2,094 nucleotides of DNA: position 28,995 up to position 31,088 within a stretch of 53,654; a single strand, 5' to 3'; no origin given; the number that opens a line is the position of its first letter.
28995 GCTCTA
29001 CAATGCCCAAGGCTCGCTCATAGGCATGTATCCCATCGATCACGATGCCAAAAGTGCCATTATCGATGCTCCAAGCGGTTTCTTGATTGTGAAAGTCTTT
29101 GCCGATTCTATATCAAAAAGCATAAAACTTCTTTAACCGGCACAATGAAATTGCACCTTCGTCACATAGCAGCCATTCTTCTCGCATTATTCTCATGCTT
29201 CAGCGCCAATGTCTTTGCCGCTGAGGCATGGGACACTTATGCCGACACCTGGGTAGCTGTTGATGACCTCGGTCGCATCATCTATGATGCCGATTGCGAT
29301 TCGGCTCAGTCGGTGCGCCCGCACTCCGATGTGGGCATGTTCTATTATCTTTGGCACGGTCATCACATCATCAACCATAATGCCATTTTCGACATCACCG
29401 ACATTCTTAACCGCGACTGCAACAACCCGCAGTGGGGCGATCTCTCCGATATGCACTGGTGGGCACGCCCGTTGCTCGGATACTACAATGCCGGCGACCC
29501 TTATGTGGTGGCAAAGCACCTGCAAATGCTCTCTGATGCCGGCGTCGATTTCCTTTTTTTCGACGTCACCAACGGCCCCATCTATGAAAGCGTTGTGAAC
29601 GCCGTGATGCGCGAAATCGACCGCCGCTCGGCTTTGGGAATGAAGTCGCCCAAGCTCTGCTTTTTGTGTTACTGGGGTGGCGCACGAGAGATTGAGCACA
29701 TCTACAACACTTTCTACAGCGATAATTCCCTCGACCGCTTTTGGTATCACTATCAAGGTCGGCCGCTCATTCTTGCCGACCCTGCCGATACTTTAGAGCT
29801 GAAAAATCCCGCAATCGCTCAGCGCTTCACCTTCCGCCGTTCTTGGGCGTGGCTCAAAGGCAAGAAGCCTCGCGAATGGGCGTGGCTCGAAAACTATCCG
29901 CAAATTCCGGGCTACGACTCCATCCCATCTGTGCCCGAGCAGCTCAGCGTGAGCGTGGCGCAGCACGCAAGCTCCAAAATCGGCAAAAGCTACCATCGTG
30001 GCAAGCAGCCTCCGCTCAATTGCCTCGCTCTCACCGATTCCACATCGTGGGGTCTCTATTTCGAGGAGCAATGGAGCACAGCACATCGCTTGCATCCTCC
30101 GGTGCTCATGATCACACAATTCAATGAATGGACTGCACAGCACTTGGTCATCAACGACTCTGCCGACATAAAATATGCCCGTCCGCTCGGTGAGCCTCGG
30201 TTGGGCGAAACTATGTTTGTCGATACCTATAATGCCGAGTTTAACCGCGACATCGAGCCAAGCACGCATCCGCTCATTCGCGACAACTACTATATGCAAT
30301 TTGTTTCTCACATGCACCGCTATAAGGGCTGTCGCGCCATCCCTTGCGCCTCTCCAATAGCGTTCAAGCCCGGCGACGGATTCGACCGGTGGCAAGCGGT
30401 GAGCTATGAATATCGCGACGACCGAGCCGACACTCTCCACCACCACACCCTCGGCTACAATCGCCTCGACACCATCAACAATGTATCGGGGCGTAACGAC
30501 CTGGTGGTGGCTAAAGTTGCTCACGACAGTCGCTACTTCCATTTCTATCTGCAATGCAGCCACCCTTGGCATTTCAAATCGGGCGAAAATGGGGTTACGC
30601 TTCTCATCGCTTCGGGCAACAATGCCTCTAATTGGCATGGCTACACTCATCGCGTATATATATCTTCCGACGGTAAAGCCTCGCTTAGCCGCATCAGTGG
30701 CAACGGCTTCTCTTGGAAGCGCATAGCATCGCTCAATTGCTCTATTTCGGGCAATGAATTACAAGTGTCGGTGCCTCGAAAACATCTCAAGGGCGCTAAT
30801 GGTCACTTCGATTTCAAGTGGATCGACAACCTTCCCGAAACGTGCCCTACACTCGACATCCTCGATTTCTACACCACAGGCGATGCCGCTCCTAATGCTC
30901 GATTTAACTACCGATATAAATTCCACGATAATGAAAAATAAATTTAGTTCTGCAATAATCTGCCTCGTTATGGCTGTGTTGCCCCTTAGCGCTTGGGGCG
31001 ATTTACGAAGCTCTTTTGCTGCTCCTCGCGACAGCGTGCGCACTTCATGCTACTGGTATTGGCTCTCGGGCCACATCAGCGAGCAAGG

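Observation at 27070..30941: Tandem GH99/WbsX/DUF5010-like paralogs, one T9SS-exported and one not: a candidate unassigned glycoside hydrolase activity at the heart of the rhamnose PUL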

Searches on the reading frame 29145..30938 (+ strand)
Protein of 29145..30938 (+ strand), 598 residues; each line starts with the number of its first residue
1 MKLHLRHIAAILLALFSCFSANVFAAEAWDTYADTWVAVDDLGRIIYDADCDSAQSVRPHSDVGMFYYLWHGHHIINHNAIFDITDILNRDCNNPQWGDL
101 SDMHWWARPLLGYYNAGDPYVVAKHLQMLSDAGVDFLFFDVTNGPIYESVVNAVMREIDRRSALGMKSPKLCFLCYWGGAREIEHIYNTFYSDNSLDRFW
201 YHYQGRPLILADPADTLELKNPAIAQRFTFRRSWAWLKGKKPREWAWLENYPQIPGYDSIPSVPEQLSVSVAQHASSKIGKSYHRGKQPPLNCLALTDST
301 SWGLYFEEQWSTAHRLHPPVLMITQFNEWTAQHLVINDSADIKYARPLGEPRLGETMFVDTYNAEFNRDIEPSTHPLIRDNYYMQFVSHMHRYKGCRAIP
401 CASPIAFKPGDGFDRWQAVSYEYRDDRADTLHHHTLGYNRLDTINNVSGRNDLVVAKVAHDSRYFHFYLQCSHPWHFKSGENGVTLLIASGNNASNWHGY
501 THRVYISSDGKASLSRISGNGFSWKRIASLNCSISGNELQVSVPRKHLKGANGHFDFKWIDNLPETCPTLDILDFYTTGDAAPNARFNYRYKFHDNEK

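Call 8: search_protein_families(library=pfam, proteins=[window:29145-30938:+], max_evalue=1)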
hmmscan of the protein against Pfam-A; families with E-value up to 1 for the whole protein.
window:29145-30938:+ (598 aa): 2 families
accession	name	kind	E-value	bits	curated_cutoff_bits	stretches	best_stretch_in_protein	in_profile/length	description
PF16317.11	Glyco_hydro_99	-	0.00027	20.6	33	2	280-330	250-299/341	Glycosyl hydrolase family 99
PF00910.28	RNA_helicase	-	0.14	13.1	21.5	0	188-215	32-59/105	RNA helicase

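Call 9: search_protein_families(library=ncbifam, proteins=[window:29145-30938:+], max_evalue=1)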
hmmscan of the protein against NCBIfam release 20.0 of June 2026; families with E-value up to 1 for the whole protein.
window:29145-30938:+ (598 aa): 0 families

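Call 12: search_solved_structures(query=window:29145-30938:+, max_evalue=10, show_alignments=2)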
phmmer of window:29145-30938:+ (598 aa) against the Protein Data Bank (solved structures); distinct sequences matched with E-value up to 10: 0.

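Call 16: find_homologous_proteins(query=window:29145-30938:+, max_evalue=0.00001)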
Query window:29145-30938:+ (598 aa): 587 proteins with E <= 0.00001 among 4744 candidates; the best 120 are listed.
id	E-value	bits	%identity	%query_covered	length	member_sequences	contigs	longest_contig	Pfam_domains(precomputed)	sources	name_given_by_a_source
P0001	0.0e+0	1397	96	100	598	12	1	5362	-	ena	-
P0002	0.0e+0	1068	74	100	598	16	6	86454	-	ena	-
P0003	6.6e-222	757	57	95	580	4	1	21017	-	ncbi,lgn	-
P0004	9.3e-222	757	55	97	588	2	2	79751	PF16317.12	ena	-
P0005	9.3e-219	747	56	99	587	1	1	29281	-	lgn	-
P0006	6.1e-216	737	55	95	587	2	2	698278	-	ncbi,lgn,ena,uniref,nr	ncbi:hypothetical protein [uncultured Bacteroides sp.]|uniref:hypothetical protein n=1 Tax=unculture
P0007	7.7e-212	724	54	97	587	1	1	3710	-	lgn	-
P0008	6.5e-209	714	53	95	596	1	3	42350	-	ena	-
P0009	1.2e-196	674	50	98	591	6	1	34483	-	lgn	-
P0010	8.8e-193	661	51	99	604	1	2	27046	-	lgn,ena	-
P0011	8.0e-191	654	48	98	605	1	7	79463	-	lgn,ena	-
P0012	2.3e-188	646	49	99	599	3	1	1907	-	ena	-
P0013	1.5e-180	620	48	97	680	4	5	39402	-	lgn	-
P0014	2.0e-172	594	46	99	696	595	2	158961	-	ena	-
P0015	3.4e-171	589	46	98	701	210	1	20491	PF16317.12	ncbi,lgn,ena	-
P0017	6.1e-171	589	46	95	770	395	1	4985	PF16317.12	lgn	-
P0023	8.0e-169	582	45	97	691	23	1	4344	PF16317.12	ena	-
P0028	1.7e-166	574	45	95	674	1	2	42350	PF16317.12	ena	-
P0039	6.7e-162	559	47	97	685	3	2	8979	PF16317.12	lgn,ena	-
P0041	2.6e-161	557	45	97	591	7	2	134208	PF16317.12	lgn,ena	-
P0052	1.1e-156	542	44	95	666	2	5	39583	PF16317.12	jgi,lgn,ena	-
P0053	1.3e-156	541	44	98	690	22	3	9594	PF16317.12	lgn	-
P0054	4.4e-156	540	46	94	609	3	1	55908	PF16317.12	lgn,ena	-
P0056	1.6e-155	538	44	98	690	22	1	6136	PF16317.12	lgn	-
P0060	5.6e-155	536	44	99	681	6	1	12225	PF16317.12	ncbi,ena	-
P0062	1.4e-154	535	44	98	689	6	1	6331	PF16317.12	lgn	-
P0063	7.2e-154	532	44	95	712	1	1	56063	PF16317.12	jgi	-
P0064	9.0e-154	532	45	94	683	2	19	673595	-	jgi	jgi:hypothetical protein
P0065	1.1e-153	532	44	98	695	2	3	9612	PF16317.12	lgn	-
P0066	1.7e-153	531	44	95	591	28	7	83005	PF16317.12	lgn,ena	-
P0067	3.5e-153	530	43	98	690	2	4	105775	PF18962.8,PF16317.12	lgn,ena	-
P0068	3.5e-153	530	43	99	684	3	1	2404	PF16317.12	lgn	-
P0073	6.3e-152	526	43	98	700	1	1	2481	PF16317.12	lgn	-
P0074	1.8e-151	524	45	97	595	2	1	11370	PF16317.12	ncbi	-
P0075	2.4e-151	524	43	99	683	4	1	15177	PF16317.12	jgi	jgi:hypothetical protein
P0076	4.5e-150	520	44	98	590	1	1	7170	PF16317.12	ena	-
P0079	8.4e-150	519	43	99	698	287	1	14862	PF16317.12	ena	-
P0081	1.3e-148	515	44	97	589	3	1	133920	-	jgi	jgi:hypothetical protein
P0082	2.2e-148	514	42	99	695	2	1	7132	PF16317.12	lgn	-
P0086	3.0e-147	510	41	99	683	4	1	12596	PF16317.12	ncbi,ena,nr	ncbi:MAG: hypothetical protein K2K36_04890 [Muribaculaceae bacterium]|nr:hypothetical protein [Murib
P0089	4.9e-146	506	44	93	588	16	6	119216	-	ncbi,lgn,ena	-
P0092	1.8e-145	504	43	99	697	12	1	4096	PF16317.12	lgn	-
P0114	2.1e-133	465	40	99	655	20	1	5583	PF16317.12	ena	-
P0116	2.9e-132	461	39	98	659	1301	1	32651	-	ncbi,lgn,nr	ncbi:MAG: hypothetical protein U0K56_08305 [Bacteroidaceae bacterium]|nr:hypothetical protein [Bacte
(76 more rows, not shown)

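Call 20: search_solved_structures(query=A1, max_evalue=10, show_alignments=3)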
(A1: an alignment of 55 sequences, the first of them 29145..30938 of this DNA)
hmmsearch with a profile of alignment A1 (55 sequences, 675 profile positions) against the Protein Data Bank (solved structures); distinct sequences matched with E-value up to 10: 13.
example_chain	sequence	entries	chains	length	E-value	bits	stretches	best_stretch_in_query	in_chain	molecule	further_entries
6fwo_A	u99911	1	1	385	5.5e-06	28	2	94-208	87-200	Glycosyl hydrolase family 71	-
4ad1_A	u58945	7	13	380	6.2e-06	27.8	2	94-208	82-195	GLYCOSYL HYDROLASE FAMILY 71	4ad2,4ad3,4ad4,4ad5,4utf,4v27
5lyr_A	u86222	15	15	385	6.5e-06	27.7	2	94-208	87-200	Glycosyl hydrolase family 71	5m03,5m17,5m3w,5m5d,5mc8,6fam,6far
4v28_A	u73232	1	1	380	5.5e-05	24.7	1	94-208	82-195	GLYCOSYL HYDROLASE FAMILY 71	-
5mel_A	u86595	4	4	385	5.7e-05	24.6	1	94-208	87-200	Glycosyl hydrolase family 71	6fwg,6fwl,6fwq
4acy_A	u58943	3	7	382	0.0001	23.8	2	294-329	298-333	ENDO-ALPHA-MANNOSIDASE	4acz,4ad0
4acz_B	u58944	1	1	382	0.0001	23.8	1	294-329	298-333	ENDO-ALPHA-MANNOSIDASE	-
6zdc_A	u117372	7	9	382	0.0038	18.6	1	298-329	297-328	Glycoprotein endo-alpha-1,2-mannosidase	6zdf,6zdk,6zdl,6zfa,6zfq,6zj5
8gl8_D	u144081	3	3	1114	0.034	15.4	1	584-672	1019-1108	RemZ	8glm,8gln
6zfn_AAA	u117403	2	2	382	0.037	15.3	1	298-329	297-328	Glycoprotein endo-alpha-1,2-mannosidase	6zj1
3cad_A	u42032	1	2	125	0.27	12.5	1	228-281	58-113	Lectin-related NK cell receptor LY49G1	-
8glk_D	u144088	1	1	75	0.43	11.8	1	623-674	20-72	Endonuclease I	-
7luy_A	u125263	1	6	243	0.67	11.2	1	473-517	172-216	Guanylate kinase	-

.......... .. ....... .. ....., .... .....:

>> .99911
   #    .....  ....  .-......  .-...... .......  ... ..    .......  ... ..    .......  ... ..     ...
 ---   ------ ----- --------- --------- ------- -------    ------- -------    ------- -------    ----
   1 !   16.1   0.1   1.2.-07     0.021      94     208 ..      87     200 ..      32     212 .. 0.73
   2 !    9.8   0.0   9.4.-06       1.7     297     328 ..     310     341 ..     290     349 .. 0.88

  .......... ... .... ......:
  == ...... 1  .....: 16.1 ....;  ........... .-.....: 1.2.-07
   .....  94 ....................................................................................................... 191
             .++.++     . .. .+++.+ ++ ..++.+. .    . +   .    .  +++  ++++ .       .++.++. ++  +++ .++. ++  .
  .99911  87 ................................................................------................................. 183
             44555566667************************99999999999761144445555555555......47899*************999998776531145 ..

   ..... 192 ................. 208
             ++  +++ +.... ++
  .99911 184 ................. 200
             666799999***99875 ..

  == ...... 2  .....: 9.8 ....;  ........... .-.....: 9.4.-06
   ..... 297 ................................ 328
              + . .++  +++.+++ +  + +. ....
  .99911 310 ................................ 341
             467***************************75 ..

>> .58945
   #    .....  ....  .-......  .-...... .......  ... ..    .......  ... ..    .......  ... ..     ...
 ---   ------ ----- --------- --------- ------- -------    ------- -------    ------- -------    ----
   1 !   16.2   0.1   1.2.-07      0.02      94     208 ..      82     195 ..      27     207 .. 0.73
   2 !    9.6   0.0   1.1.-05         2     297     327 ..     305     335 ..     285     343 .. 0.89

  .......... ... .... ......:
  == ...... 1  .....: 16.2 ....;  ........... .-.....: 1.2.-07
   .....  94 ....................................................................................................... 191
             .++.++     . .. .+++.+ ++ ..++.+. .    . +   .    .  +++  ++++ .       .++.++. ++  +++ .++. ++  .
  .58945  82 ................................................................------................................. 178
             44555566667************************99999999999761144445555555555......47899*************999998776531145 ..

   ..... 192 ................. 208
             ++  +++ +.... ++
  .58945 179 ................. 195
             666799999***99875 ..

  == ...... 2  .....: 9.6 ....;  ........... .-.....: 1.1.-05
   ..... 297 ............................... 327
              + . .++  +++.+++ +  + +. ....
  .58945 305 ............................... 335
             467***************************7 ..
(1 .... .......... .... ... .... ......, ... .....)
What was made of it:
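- On GH99: In the HMM alignment, GH99 'FHLEPY' lies opposite family consensus 'afmvhs', which has no Glu (call 20).
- Closest known: GH99 endo-α-1,2-mannosidases/mannanases. Different: The HLEPY motif is not conserved in the aligned stretch (call 20).
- The family profile against PDB sequences hits GH99 at E 5.5e-6 and aligns tqfnEWia with tsFNEWHE (call 20).
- Tried and rejected: Only the family profile reached GH99 (call 20).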

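Call 23: find_related_loci(query=A1, collection=genome_contigs, flank=10000)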
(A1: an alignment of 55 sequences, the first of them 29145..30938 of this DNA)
Query A1 (598 aa) in genome_contigs; peptide patterns used: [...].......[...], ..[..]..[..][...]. (x = any residue, [..] = any of these).
493 stretches matched a pattern; 451 encode a relative of the query (tblastn E <= 1e-3); the best 80 are kept; 78 distinct loci.
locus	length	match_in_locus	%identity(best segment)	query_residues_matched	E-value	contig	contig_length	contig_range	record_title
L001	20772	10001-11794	75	1-598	0e+0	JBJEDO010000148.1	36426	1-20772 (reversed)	MAG: Candidatus Limisoma sp. isolate PUUB17_bin.064 NODE_999_length_36426_cov_8.270518, whole genome shotgun sequence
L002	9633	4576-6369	75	1-598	0e+0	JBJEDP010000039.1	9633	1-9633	MAG: Candidatus Limisoma sp. isolate FUKU06_bin.011 NODE_1305_length_9633_cov_7.461787, whole genome shotgun sequence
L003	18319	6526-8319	74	1-598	0e+0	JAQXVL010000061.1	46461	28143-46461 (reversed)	MAG: Bacteroidales bacterium isolate SUG1559 k141_100602, whole genome shotgun sequence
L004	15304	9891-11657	55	8-593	0e+0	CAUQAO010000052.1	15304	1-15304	MAG TPA_asm: uncultured Prevotella sp. isolate ERR9968936_bin.36_MetaWRAP_v1.3_MAG genome assembly, contig: ERZ21616090.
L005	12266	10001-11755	56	8-593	0e+0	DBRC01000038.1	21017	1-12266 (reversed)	MAG TPA_asm: Prevotella sp. UBA1378 UBA1378_contig_13222, whole genome shotgun sequence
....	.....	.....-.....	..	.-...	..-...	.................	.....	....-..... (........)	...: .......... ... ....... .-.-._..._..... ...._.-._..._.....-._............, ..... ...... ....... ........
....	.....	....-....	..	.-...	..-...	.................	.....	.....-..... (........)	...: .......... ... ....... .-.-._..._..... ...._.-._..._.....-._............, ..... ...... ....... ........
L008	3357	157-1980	46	1-592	0e+0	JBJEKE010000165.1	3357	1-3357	MAG: Muribaculaceae bacterium isolate PUUB37_bin.050 NODE_28626_length_3357_cov_5.478498, whole genome shotgun sequence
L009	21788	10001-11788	45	5-592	1e-171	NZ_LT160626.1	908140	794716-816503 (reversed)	Prevotella phocaeensis strain SN19, whole genome shotgun sequence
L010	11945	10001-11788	45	3-592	1e-170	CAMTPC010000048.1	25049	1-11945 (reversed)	MAG TPA_asm: uncultured Bacteroides sp. isolate SRR7610115_bin.3_metaWRAP_v1.3_MAG genome assembly, contig: ERZ14021373.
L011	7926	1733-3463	48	16-592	3e-170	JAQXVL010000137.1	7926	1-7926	MAG: Bacteroidales bacterium isolate SUG1559 k141_14363, whole genome shotgun sequence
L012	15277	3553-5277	46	26-592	5e-169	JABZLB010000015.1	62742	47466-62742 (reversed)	MAG: Prevotellaceae bacterium isolate JCVI_32_bin.40 NODE_193_length_62742_cov_34.744843, whole genome shotgun sequence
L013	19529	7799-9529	48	16-592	9e-169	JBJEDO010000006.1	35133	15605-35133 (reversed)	MAG: Candidatus Limisoma sp. isolate PUUB17_bin.064 NODE_1073_length_35133_cov_9.063031, whole genome shotgun sequence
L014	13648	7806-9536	48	16-592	2e-167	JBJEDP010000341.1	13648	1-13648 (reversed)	MAG: Candidatus Limisoma sp. isolate FUKU06_bin.011 NODE_819_length_13648_cov_7.390348, whole genome shotgun sequence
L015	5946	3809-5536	45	18-592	4e-169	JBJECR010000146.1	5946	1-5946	MAG: Muribaculaceae bacterium isolate LOHA43_bin.022 NODE_8807_length_5946_cov_16.300289, whole genome shotgun sequence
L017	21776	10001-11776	44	6-592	2e-164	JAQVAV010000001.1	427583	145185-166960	MAG: Paludibacter sp. isolate STD2_5 NODE_11_length_427583_cov_10.584631_Sandtown_D2, whole genome shotgun sequence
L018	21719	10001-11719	46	26-592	1e-163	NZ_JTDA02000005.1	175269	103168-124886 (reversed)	Coprobacter secundus strain 177 5, whole genome shotgun sequence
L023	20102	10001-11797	44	5-592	1e-158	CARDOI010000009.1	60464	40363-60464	MAG TPA_asm: uncultured Muribaculaceae bacterium isolate MGBC140630 genome assembly, contig: MGBC140630.9, whole genome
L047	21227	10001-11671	42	34-592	2e-131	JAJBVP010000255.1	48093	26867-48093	MAG: Bacteroidales bacterium isolate U_127163 U_127163=NODE_37_length_48093_cov_28.962301, whole genome shotgun sequence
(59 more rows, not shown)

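Call 26: predict_structure(alignment_id=A1)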
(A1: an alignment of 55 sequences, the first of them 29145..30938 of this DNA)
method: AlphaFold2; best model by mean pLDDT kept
length: 598 residues; sequences in the alignment: 55
mean_pLDDT: 88.7   pTM: 0.90
mean pLDDT of the five models: 88.7, 87.8, 86.9, 86.5, 86.0
residues with pLDDT >= 90: 395; 70-90: 157; 50-70: 43; < 50: 3
segments of 3 or more residues with pLDDT < 50: none
pLDDT, mean of each block of 10 residues (from residue 1): 69 72 71 78 72 75 95 80 94 94 92 92 94 95 88 98 95 92 96 97 98 93 95 96 96 96 97 94 96 94 95 96 93 94 94 94 94 89 90 88 89 93 90 81 75 93 95 84 87 66 91 88 89 95 92 89 76 76 76 72
secondary structure, 60 per line:
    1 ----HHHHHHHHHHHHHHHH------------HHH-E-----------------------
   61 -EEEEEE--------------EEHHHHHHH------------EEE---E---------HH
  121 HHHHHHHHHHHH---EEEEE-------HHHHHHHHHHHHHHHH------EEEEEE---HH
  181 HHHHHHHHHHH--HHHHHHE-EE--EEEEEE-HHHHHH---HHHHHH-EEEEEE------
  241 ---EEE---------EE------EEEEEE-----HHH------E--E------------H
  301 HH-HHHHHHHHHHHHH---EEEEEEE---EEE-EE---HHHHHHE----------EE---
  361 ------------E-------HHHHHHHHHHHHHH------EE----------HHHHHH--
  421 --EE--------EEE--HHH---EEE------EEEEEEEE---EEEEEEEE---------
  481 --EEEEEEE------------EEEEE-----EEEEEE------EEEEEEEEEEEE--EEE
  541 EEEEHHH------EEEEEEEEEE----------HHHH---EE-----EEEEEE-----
elements in order: H5-20 E62-67 H84-90 E103-105 H119-132 E136-140 H148-163 E170-175 H179-191 H194-199 E206-211 H213-218 H222-227 E229-234 E244-246 E264-269 H304-316 E320-326 E330-332 H339-344 H381-394 H413-418 E433-435 E444-446 E453-460 E464-471 E483-489 E502-506 E512-517 E524-535 E538-544 E554-563 H574-577 E588-593
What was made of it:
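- On GH71: The two-domain architecture is present (call 26).
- AF2 model of paralog 2: pLDDT 88.7, pTM 0.90 (call 26).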

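Call 29: fold_search(model_id=the predicted structure, library=pdb)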
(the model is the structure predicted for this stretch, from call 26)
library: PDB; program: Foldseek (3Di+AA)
matches with E <= 10: 1290; with E <= 0.001: 33
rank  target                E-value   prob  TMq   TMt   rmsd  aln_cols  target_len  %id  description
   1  4ad1                  1.2e-07  1.00  0.33  0.53   8.1       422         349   14  Structure of the GH99 endo-alpha-mannosidase from Bacteroides xylanisolvens (released 2012-02-01)
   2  4ad5_A                1.3e-07  1.00  0.33  0.53   8.0       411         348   16  Structure of the GH99 endo-alpha-mannosidase from Bacteroides xylanisolvens in complex with glucose-1,3-deoxymannojiri (released 2012-02-01)
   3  4v28_A                2.5e-07  1.00  0.32  0.51   9.6       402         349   14  Structure of an E333Q variant of the GH99 endo-alpha-mannanase from Bacteroides xylanisolvens in complex with Man-Man- (released 2014-12-24)
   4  5m3w_A                3.3e-07  1.00  0.34  0.53   9.4       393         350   14  Structure of the GH99 endo-alpha-mannanase from Bacteroides xylanisolvens in complex with mannose-alpha-1,3-1,2-dideox (released 2017-01-11)
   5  5mc8_A                4.6e-07  1.00  0.32  0.52   9.5       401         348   14  Structure of the GH99 endo-alpha-mannanase from Bacteroides xylanisolvens in complex with mannose-alpha-1,3-D-glucal a (released 2017-01-11)
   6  5m5d_A                6.5e-07  1.00  0.32  0.51   9.5       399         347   14  Structure of the GH99 endo-alpha-mannanase from Bacteroides xylanisolvens in complex with mannose-alpha-1,3-D-glucal (released 2017-01-11)
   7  6zj6                  1.4e-06  1.00  0.32  0.49   9.5       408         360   14  Structure of the GH99 endo-alpha-mannanase from Bacteroides xylanisolvens in complex with cyclohexylmethyl-Glc-1,3-isofa (released 2020-11-18)
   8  6fwq_A                1.8e-06  1.00  0.34  0.56   7.2       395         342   15  Structure of an E333Q variant of the GH99 endo-alpha-mannanase from Bacteroides xylanisolvens in complex with alpha-1, (released 2019-09-18)
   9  4ad2_B                1.8e-06  1.00  0.30  0.48  10.2       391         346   16  Structure of the GH99 endo-alpha-mannosidase from Bacteroides xylanisolvens in complex with glucose-1,3-isofagomine (released 2012-02-01)
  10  5mel                  1.9e-06  1.00  0.33  0.53   7.9       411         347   14  Structure of an E333Q variant of the GH99 endo-alpha-mannanase from Bacteroides xylanisolvens in complex with Glc-alpha- (released 2017-01-11)
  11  4ad0_A                2.3e-06  1.00  0.33  0.56   7.6       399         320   16  Structure of the GH99 endo-alpha-mannosidase from Bacteriodes thetaiotaomicron in complex with BIS-TRIS-Propane (released 2012-02-01)
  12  5m03_A                2.7e-06  1.00  0.35  0.55   7.8       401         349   15  Structure of the GH99 endo-alpha-mannanase from Bacteroides xylanisolvens in complex with mannose-alpha-1,3-noeuromyci (released 2017-01-11)
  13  6far                  2.7e-06  1.00  0.33  0.53   7.8       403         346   15  Structure of the GH99 endo-alpha-mannanase from Bacteroides xylanisolvens in complex with mannose-alpha-1,3-mannoimidazo (released 2018-03-21)
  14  6zdf_A                2.7e-06  1.00  0.32  0.50   9.5       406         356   14  Structure of the catalytic domain of human endo-alpha-mannosidase MANEA in complex with HEPES (released 2020-11-18)
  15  4acy_A                2.8e-06  1.00  0.31  0.52   8.0       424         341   15  Selenomethionine derivative of the GH99 endo-alpha-mannosidase from Bacteroides thetaiotaomicron (released 2012-02-01)
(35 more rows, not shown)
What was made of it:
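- On GH99: The top 26 hits are all GH99 (call 29).
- Closest known: GH99 endo-α-1,2-mannosidases/mannanases. Same: The first catalytic Glu is aligned and invariant (calls 20, 29).
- The C-terminal domain matches CBM9 (call 29). GH99 is the best structural match (call 29). Identity is 14-16% and TM about 0.5 (call 29).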
